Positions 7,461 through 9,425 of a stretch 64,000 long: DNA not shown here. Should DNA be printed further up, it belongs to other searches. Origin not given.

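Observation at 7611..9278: Two paralogous membrane-anchored periplasmic proteins and a pseudogene fragment accompany the array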

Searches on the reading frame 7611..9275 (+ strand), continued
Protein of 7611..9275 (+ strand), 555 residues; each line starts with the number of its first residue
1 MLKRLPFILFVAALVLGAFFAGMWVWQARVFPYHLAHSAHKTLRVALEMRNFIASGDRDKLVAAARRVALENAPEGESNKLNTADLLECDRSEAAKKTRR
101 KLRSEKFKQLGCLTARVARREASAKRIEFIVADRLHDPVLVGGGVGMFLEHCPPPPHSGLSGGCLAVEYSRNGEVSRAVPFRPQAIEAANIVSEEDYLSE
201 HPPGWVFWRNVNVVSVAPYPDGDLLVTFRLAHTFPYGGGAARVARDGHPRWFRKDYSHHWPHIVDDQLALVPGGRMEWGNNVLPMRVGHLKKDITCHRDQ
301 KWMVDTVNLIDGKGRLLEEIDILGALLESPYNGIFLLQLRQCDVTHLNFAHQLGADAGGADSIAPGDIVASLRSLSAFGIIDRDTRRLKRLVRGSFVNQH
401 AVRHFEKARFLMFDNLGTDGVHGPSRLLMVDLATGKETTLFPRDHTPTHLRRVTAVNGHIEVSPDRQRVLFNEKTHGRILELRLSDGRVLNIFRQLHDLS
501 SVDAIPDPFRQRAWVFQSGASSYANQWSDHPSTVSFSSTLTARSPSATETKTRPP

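Call 30: find_encoding_contigs(protein=P0042, flank=10000, max_places=2)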
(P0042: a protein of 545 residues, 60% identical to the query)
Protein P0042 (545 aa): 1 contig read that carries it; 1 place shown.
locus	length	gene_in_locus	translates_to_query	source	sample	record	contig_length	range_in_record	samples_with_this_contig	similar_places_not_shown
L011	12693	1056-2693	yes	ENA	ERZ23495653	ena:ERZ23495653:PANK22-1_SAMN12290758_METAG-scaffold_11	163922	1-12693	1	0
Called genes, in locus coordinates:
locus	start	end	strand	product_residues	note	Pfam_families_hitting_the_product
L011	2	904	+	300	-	?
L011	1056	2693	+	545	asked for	-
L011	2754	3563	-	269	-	PF00398:RrnaAD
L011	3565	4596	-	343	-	PF04166:PdxA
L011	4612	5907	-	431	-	PF13623:SurA_N_2, PF13624:SurA_N_3, PF09312:SurA_N, PF13616:Rotamase_3, PF13145:Rotamase_2, PF00639:Rotamase, PF13145:Rotamase_2, PF13616:Rotamase_3, +1 more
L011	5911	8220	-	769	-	PF19838:LptD_2, PF04453:LptD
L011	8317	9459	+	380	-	PF25917:BSH_RND, PF25973:BSH_CzcB (weak), PF25919:BSH_CusB (weak)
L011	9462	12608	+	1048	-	PF00873:ACR_tran, PF02355:SecD_SecF_C (weak), PF03176:MMPL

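Call 35: predict_structure(alignment_id=A2)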
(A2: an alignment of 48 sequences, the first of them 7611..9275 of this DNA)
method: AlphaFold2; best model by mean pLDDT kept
length: 555 residues; sequences in the alignment: 48
mean_pLDDT: 81.7   pTM: 0.78
mean pLDDT of the five models: 81.7, 81.2, 80.7, 80.6, 75.5
residues with pLDDT >= 90: 253; 70-90: 185; 50-70: 55; < 50: 62
segments of 3 or more residues with pLDDT < 50: 51-53, 55-86, 530-555
pLDDT, mean of each block of 10 residues (from residue 1): 80 90 75 61 56 44 42 41 57 89 85 76 75 92 91 81 92 93 95 87 89 93 95 91 97 94 96 83 79 79 93 97 94 79 89 87 93 94 96 90 94 79 81 94 87 75 95 87 94 89 83 85 78 40 41 43
secondary structure, 60 per line:
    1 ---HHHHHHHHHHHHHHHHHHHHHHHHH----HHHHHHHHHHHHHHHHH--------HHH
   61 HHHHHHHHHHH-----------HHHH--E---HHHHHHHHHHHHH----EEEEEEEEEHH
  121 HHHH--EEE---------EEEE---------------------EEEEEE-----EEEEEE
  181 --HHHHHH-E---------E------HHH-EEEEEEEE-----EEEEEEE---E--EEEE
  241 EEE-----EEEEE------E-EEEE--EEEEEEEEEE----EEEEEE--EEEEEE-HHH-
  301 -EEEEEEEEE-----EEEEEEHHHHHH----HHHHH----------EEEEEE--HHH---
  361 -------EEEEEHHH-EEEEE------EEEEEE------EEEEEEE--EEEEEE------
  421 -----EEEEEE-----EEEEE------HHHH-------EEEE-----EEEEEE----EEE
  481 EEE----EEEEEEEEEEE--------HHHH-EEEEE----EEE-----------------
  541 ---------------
elements in order: H4-28 H33-49 H58-71 H83-86 H93-105 E110-118 H119-124 E127-129 E139-142 E164-169 E175-180 H183-188 E211-218 E224-230 E237-243 E249-253 E262-265 E268-277 E282-287 E290-295 E302-310 E316-321 H322-327 H332-336 E347-352 E368-372 E377-381 E388-393 E400-406 E409-414 E426-431 E437-441 H448-451 E459-462 E468-473 E478-483 E488-498 H507-510 E512-516 E521-523
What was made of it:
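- The AF2 model of A has pLDDT 81.7 and pTM 0.78 (call 35).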

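Call 38: search_protein_families(library=pfam, proteins=[L008:3315-5171:+, L008:6715-8433:+, L008:11678-13027:+, L008:13027-14631:+, L006:6329-7843:+, L006:15004-16167:+, L006:16757-18079:+, L005:3573-4973:+, L005:6619-8781:+, L005:10396-11907:+], max_evalue=0.01)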
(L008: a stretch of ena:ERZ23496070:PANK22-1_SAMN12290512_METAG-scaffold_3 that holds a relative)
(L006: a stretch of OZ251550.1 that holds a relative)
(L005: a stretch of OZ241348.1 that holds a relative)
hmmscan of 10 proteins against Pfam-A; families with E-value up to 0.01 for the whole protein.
L008:3315-5171:+ (619 aa): 1 family
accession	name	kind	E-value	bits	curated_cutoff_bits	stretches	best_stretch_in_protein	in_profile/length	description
PF13231.12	PMT_2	-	0.00047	20.8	26.1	1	127-230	32-132/160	Dolichyl-phosphate-mannose-protein mannosyltransferase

L008:6715-8433:+ (573 aa): 0 families

L008:11678-13027:+ (450 aa): 2 families
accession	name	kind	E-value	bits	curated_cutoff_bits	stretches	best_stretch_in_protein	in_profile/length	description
PF13469.12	Sulfotransfer_3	-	8.6e-16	59.3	27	1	136-318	1-154/216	Sulfotransferase family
PF00685.33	Sulfotransfer_1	-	0.00011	22.1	22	1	135-399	2-176/255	Sulfotransferase domain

L008:13027-14631:+ (535 aa): 8 families
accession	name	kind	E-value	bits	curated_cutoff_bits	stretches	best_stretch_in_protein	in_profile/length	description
PF08241.18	Methyltransf_11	-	5.4e-16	59.5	21.2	2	333-383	47-94/95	Methyltransferase domain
PF13649.12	Methyltransf_25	-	3.1e-13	50.6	27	2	54-108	45-97/97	Methyltransferase domain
PF13489.12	Methyltransf_23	-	2.3e-07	31.1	27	1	38-163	29-161/164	Methyltransferase domain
PF08242.18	Methyltransf_12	-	1.4e-05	26.2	30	0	55-109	45-97/98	Methyltransferase domain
PF20922.3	Anamorsin_N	-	6.1e-05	23.2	27.1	0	343-385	47-88/163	Anamorsin, N-terminal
PF13847.12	Methyltransf_31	-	0.00056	20.1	27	0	69-134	66-136/145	Methyltransferase domain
PF05148.21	Methyltransf_8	-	0.0022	18.3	27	0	307-386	76-158/219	Hypothetical methyltransferase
PF01209.24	Ubie_methyltran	-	0.004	17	20.1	0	341-385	110-152/233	ubiE/COQ5 methyltransferase family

L006:6329-7843:+ (505 aa): 1 family
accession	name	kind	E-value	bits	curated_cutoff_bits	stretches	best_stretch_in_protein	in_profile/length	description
PF13086.12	AAA_11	-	0.0019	18.5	27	1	196-480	49-247/257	AAA domain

L006:15004-16167:+ (388 aa): 2 families
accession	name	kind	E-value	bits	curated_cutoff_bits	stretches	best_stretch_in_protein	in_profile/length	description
PF13469.12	Sulfotransfer_3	-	5.3e-16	60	27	1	69-337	1-213/216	Sulfotransferase family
PF00685.33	Sulfotransfer_1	-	3.1e-06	27.2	22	1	68-337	2-182/255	Sulfotransferase domain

L006:16757-18079:+ (441 aa): 2 families
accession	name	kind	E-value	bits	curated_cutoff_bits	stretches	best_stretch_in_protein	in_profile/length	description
PF13379.11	NMT1_2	-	1.4e-83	281.1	24.7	1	81-320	1-252/252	NMT1-like family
PF09084.16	NMT1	-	2.9e-05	24.5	20.5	1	99-307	5-210/216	NMT1/THI5 like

L005:3573-4973:+ (467 aa): 2 families
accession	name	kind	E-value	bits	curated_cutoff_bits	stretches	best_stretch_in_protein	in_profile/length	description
PF13469.12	Sulfotransfer_3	-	1.1e-16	62.3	27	1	141-420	1-212/216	Sulfotransferase family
PF00685.33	Sulfotransfer_1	-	0.00038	20.4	22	1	140-415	2-176/255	Sulfotransferase domain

L005:6619-8781:+ (721 aa): 2 families
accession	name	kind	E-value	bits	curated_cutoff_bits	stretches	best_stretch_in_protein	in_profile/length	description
PF04134.17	DCC1-like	-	9.8e-12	46.6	27.8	1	30-139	1-112/113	DCC1-like thiol-disulfide oxidoreductase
PF05090.19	HTTM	-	3.7e-06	27.2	27.7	1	326-524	68-248/259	HTTM domain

L005:10396-11907:+ (504 aa): 4 families
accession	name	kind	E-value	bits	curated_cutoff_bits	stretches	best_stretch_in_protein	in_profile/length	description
PF00535.33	Glycos_transf_2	-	2.1e-21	77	23.3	1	34-148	1-115/168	Glycosyl transferase family 2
PF10111.15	Glyco_tranf_2_2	-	1.7e-10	41.3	27.3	1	34-132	1-102/276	Glycosyltransferase like family 2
PF13641.12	Glyco_tranf_2_3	-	2.6e-07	31.3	27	1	33-260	3-214/230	Glycosyltransferase like family 2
PF02709.20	Glyco_transf_7C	-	2e-06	27.8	23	1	200-244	15-59/78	N-terminal domain of galactosyltransferase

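Call 39: fold_search(model_id=the predicted structure, library=pdb)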
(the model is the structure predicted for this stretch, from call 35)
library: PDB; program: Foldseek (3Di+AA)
matches with E <= 10: 1381; with E <= 0.001: 684
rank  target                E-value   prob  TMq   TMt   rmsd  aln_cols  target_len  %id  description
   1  9kf6                  7.8e-12  1.00  0.40  0.48   7.3       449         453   17  Crystal structure of the reaction intermediate of Streptomyces sp. sulfotransferase Cpz4 involved in caprazamycins synth (released 2025-11-05)
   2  9kf4                  1.5e-11  1.00  0.39  0.46   8.0       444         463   17  Crystal structure of Streptomyces sp. sulfotransferase Cpz4 involved in Caprazamycins Synthesis (released 2025-11-05)
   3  8okv_A                7.0e-08  1.00  0.31  0.50   7.7       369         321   10  lipoprotein BT2095 from Bacteroides thetaiotamicron bound to cyanocobalamin CnCbl (released 2023-09-20)
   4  8bmy_A                9.8e-08  1.00  0.32  0.49   8.5       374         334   10  Bacteroides thetaiotaomicron surface lipoprotein bound to cyanocobalamin (released 2023-08-16)
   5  8okv_B                1.4e-07  1.00  0.28  0.44   9.9       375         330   10  lipoprotein BT2095 from Bacteroides thetaiotamicron bound to cyanocobalamin CnCbl (released 2023-09-20)
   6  8okv_D                1.6e-07  1.00  0.32  0.52   7.4       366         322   10  lipoprotein BT2095 from Bacteroides thetaiotamicron bound to cyanocobalamin CnCbl (released 2023-09-20)
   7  3no2                  3.5e-07  1.00  0.23  0.39  12.3       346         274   13  Crystal structure of a protein of unknown function (BACCAC_01654) from Bacteroides caccae at 1.35 A resolution (released 2010-07-28)
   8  9ijj_Q                3.7e-07  1.00  0.33  0.39  49.7       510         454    9  In situ structure of the central apparatus in mouse sperm axoneme. (released 2025-06-04)
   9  1l0q_A                3.7e-07  1.00  0.30  0.40  11.1       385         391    9  Tandem YVTN beta-propeller and PKD domains from an archaeal surface layer protein (released 2002-11-06)
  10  8bmz_B                5.2e-07  1.00  0.35  0.55   8.9       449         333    9  Bacteroides thetaiotaomicron surface lipoprotein BT1954 bound to adenosylcobalamin (released 2023-08-16)
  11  8okv_C                6.1e-07  1.00  0.28  0.43  10.0       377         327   10  lipoprotein BT2095 from Bacteroides thetaiotamicron bound to cyanocobalamin CnCbl (released 2023-09-20)
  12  6rtd_B                6.1e-07  1.00  0.29  0.34  14.6       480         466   11  Dihydro-heme d1 dehydrogenase NirN in complex with DHE (released 2019-06-19)
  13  3dsm                  7.2e-07  1.00  0.33  0.52   7.3       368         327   10  Crystal structure of the surface layer protein BACUNI_02894 from Bacteroides uniformis, Northeast Structural Genomics Co (released 2008-09-09)
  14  8bai_B                9.5e-07  1.00  0.35  0.56   8.1       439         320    9  The surface-exposed lipo-protein of BtuG2 in complex with cyanocobalamin. (released 2023-10-25)
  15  6g6n_A                9.5e-07  1.00  0.22  0.34  13.4       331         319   12  Crystal structure of the computationally designed Tako8 protein in C2 (released 2018-11-28)
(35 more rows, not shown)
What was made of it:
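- Foldseek's top PDB hit is Cpz4 at E 7.8e-12, and the next hit is at 7e-8 (call 39).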

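Call 41: search_protein_representatives(alignment_id=A2)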
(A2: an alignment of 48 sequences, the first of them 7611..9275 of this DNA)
Query: 48 sequences, 504 profile positions. Proteins with E-value up to 0.001 (for the whole library): 1810; up to 1e-10: 822; up to 1e-30: 227. The best 150 are listed.
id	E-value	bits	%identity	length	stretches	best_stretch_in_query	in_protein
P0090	5.6e-233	790.7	-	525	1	6-500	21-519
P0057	1.7e-209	713.2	-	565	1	4-499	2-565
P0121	9.3e-188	641.5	-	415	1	97-501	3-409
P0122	1.0e-180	618.3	-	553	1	4-499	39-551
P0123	8.5e-165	565.7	-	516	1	8-501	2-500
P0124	3.8e-160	550.4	-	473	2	131-503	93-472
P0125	3.0e-147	507.8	-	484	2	106-501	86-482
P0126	9.2e-146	502.9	-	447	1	4-362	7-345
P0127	6.1e-143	493.6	-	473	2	98-498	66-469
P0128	2.0e-142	491.9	-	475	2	100-499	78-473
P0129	2.9e-140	484.8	-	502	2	100-501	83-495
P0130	8.5e-140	483.3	-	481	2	102-499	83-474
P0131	1.5e-131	456.0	-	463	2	96-498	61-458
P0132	2.8e-128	445.3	-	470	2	98-502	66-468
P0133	6.7e-124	430.8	-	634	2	96-485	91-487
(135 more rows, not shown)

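Call 42: search_protein_families(library=pfam, proteins=[P0081, P0010], max_evalue=0.001)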
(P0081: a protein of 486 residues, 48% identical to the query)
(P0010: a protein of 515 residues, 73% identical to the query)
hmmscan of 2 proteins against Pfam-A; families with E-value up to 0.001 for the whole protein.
P0081 (486 aa): 1 family
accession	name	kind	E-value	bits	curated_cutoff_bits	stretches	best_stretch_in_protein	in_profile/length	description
PF14269.12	Arylsulfotran_2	-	2.9e-08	33.9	27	1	258-442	91-288/301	Arylsulfotransferase (ASST)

P0010 (515 aa): 1 family
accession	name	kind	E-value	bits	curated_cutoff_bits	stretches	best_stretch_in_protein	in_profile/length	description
PF14269.12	Arylsulfotran_2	-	1.6e-07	31.5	27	1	247-475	58-293/301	Arylsulfotransferase (ASST)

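Call 44: search_solved_structures(query=P0081, max_evalue=10, show_alignments=3)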
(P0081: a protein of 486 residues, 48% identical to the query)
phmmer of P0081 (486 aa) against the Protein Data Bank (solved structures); distinct sequences matched with E-value up to 10: 1.
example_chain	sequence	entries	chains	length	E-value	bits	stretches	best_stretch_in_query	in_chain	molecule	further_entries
8bx5_A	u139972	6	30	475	0.42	12.7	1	25-74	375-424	Acetylcholine receptor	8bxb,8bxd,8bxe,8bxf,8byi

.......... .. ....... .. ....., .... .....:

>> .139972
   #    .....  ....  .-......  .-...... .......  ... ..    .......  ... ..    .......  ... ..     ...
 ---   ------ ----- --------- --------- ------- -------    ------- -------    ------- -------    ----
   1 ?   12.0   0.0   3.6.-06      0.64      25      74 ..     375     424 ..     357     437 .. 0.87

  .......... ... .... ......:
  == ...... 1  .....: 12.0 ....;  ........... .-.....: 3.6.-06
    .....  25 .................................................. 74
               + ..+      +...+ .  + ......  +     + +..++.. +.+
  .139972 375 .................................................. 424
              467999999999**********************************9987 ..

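Call 50: search_solved_structures(query=A3, max_evalue=10, show_alignments=3)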
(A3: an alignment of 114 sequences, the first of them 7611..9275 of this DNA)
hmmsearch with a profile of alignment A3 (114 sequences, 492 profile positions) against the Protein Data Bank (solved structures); distinct sequences matched with E-value up to 10: 7.
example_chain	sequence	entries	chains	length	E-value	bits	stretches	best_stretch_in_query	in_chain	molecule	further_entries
9kf6_A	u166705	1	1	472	3.8e-05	25.5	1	323-438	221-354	Sulfotransferase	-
9kf4_A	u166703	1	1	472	6.3e-05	24.7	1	323-438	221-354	Sulfotransferase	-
4fuw_A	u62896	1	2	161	0.21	13.1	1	173-205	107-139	Protein SLM4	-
4ftx_A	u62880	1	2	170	0.23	13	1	173-205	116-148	Protein SLM4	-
4xpm_C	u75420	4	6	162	0.25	12.9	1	173-205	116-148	Protein SLM4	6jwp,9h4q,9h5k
3lgo_A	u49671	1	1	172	0.27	12.8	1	173-205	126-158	Protein SLM4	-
9h8b_Au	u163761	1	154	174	1.2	10.6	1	317-344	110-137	CanX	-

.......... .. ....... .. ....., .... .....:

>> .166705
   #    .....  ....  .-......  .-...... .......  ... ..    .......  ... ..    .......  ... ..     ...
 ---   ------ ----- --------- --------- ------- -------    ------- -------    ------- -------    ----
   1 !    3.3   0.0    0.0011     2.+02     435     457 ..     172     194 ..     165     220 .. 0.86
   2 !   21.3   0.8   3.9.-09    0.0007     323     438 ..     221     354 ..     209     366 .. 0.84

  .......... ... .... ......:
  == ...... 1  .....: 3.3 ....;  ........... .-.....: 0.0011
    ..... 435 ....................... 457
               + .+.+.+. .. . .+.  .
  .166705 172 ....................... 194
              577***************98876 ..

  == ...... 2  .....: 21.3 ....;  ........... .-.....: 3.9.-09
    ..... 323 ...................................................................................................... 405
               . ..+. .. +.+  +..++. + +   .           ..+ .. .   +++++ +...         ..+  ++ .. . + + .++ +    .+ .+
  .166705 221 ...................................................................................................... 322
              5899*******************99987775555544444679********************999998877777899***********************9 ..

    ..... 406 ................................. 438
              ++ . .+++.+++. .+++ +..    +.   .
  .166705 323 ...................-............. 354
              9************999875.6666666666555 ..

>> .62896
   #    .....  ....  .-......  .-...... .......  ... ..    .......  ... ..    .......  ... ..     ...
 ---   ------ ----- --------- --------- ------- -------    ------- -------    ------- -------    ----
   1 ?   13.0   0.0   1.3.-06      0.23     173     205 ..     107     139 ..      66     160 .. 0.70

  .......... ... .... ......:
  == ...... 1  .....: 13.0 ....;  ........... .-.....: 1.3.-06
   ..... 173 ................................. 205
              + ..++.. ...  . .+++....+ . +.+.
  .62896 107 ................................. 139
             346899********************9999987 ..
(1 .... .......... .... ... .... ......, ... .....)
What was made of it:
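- Tried and rejected: A broader 114-sequence profile was needed (call 50).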

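Call 57: find_encoding_contigs(protein=P0087, flank=10000, max_places=1)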
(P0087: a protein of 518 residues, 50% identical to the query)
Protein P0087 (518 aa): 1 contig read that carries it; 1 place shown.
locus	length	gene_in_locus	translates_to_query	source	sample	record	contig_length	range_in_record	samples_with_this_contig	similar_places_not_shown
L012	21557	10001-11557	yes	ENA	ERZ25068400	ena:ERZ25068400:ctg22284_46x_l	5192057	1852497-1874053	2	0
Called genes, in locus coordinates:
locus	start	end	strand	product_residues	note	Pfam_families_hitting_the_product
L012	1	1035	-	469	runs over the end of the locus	PF07995:GSDH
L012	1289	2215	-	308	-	PF00753:Lactamase_B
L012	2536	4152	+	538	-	PF01979:Amidohydro_1 (faint), PF07969:Amidohydro_3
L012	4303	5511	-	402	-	PF04326:SLFN_AlbA_2, PF13749:HATPase_c_4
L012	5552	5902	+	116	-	-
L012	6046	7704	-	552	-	PF07687:M20_dimer (faint)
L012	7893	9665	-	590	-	PF01011:PQQ, PF13360:PQQ_2, PF13570:Beta-prop_ACSF4 (faint), PF13360:PQQ_2 (weak), PF01011:PQQ, PF13360:PQQ_2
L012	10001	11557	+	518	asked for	-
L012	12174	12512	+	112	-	PF00543:P-II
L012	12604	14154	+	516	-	PF00909:Ammonium_transp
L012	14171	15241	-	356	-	PF00180:Iso_dh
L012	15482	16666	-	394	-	PF02515:CoA_transf_3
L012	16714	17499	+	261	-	PF00378:ECH_1, PF16113:ECH_2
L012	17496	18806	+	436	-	-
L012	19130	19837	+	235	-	-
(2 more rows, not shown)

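Call 58: find_encoding_contigs(protein=P0115, flank=10000, max_places=1)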
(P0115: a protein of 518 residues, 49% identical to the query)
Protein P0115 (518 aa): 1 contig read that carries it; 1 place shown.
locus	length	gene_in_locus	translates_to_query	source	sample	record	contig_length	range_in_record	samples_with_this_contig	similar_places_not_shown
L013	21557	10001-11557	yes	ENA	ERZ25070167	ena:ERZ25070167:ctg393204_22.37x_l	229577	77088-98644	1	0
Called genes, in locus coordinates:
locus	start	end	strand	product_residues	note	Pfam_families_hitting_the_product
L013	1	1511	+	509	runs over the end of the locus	-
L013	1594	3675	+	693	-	PF04134:DCC1-like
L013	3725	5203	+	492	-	PF14269:Arylsulfotran_2 (weak)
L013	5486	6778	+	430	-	PF00685:Sulfotransfer_1 (faint), PF13469:Sulfotransfer_3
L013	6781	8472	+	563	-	PF13649:Methyltransf_25 (faint), PF08241:Methyltransf_11 (weak)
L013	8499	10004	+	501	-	PF00535:Glycos_transf_2, PF10111:Glyco_tranf_2_2 (weak), PF13641:Glyco_tranf_2_3 (faint), PF02709:Glyco_transf_7C (weak)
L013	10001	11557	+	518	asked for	PF14269:Arylsulfotran_2 (faint)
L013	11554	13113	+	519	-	-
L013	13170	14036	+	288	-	PF00378:ECH_1, PF16113:ECH_2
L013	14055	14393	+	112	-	-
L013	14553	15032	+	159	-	-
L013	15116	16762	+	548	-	PF13481:AAA_25 (faint), PF00005:ABC_tran, PF02463:SMC_N (faint), PF13555:AAA_29 (faint), PF13191:AAA_16 (faint), PF13304:AAA_21 (faint), PF13401:AAA_22 (faint), PF00005:ABC_tran, +1 more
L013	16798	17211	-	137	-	-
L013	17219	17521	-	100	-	-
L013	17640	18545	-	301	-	PF00296:Bac_luciferase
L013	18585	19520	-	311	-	PF08240:ADH_N, PF00107:ADH_zinc_N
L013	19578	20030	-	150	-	PF00903:Glyoxalase, PF13468:Glyoxalase_3, PF13669:Glyoxalase_4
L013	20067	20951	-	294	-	PF02746:MR_MLE_N (faint), PF13378:MR_MLE_C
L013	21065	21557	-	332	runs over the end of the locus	PF17396:DUF1611_N, PF07755:DUF1611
